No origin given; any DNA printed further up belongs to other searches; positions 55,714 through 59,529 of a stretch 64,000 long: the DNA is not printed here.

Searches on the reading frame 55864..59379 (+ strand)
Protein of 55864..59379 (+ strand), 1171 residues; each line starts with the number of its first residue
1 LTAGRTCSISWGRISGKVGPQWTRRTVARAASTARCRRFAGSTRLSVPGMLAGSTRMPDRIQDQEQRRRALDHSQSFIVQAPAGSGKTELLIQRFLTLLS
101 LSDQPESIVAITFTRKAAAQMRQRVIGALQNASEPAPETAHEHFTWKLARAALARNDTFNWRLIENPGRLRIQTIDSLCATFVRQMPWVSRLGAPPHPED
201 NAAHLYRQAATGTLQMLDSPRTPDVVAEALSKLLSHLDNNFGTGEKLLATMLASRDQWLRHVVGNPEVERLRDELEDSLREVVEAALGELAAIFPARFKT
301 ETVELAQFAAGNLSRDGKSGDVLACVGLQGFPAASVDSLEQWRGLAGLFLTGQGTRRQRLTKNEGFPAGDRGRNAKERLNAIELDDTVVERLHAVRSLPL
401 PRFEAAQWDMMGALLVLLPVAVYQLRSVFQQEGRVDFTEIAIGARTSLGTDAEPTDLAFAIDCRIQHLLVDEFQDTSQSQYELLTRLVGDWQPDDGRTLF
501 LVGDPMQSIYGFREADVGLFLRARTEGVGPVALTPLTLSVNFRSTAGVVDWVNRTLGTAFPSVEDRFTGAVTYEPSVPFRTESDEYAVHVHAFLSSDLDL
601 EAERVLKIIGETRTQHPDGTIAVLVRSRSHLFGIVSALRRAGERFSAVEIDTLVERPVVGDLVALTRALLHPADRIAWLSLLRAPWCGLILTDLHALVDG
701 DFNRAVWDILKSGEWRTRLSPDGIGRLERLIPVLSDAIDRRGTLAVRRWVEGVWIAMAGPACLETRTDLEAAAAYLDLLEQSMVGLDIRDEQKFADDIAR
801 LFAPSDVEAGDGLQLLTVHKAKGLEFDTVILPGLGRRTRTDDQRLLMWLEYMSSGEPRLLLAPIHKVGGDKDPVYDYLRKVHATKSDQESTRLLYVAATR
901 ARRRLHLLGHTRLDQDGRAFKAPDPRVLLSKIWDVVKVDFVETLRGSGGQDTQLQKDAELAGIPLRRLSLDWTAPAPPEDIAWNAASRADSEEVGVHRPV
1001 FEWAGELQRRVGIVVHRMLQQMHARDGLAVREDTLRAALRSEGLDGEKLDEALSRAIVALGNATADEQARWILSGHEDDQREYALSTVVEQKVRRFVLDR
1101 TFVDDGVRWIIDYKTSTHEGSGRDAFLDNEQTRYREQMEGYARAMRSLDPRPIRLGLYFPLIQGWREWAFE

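Call 8: search_protein_families(library=pfam, proteins=[window:55864-59379:+], max_evalue=0.01)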
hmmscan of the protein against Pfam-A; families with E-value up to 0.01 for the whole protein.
window:55864-59379:+ (1171 aa): 9 families
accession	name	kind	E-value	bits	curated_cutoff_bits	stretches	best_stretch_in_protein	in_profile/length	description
PF00580.27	UvrD-helicase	-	2.9e-40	139.1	23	2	424-524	175-267/271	UvrD/REP helicase N-terminal domain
PF13361.12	UvrD_C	-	1.2e-21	78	25.6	2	811-907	285-345/350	UvrD-like helicase C-terminal domain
PF13245.12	AAA_19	-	1.4e-15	58.1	25.1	2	73-151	10-79/134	AAA domain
PF13538.12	UvrD_C_2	-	1.7e-11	44.2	27.4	2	815-839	4-30/52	UvrD-like helicase C-terminal domain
PF01443.25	Viral_helicase1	-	4e-07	30.5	21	0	78-133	2-54/228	Viral superfamily 1 RNA helicase core domain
PF12705.13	PDDEXK_1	-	2.4e-05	24.9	22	1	1006-1156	31-185/247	PD-(D/E)XK nuclease superfamily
PF13604.12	AAA_30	-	0.0004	20.6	27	0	64-124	6-65/191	AAA domain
PF00270.35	DEAD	-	0.0013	19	26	1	64-127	4-67/167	DEAD/DEAH box helicase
PF13401.12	AAA_22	-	0.0057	17.4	27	0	73-138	4-65/130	AAA domain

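Call 88: search_protein_families(library=padloc, proteins=[window:55864-59379:+], max_evalue=0.00001)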
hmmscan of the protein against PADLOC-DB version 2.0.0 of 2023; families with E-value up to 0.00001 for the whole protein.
window:55864-59379:+ (1171 aa): 49 families (the best 25 are shown)
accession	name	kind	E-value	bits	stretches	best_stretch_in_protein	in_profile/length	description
PDLC00117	GajB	-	3.1e-37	126.3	2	428-835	185-537/604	UrvD helicase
PDLC00132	GajB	-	6.5e-34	115.5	2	465-676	215-411/625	UrvD helicase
PDLC00127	GajB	-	4.6e-33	112.6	2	430-553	170-286/594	UrvD helicase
PDLC03802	RTasHel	-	1.8e-31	107.7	2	59-128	3-72/675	DRT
PDLC00122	GajB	-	2.6e-29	100.5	2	61-126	3-68/502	UrvD helicase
PDLC00114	GajB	-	4.9e-29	99.4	2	426-642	180-375/635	UrvD helicase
PDLC00103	GajB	-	1.4e-28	98.2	2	460-678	207-409/612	UrvD helicase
PDLC00123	GajB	-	3.2e-27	93.4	2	65-127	7-69/540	UrvD helicase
PDLC00107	GajB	-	2.4e-26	90.5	2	62-131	16-87/587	UrvD helicase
PDLC00112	GajB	-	1.3e-24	84.8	1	424-549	171-288/581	UrvD helicase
PDLC00130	GajB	-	4.2e-23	79.5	2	429-564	173-297/589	UrvD helicase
PDLC00129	GajB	-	4.9e-21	72.9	1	424-556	187-309/594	UrvD helicase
PDLC00149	GajB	-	1e-20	71.8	1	423-549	165-283/577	UrvD helicase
PDLC00136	GajB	-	1.9e-20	71.3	1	429-558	171-290/570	UrvD helicase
PDLC00119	GajB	-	2.6e-20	70.9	1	463-554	217-298/565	UrvD helicase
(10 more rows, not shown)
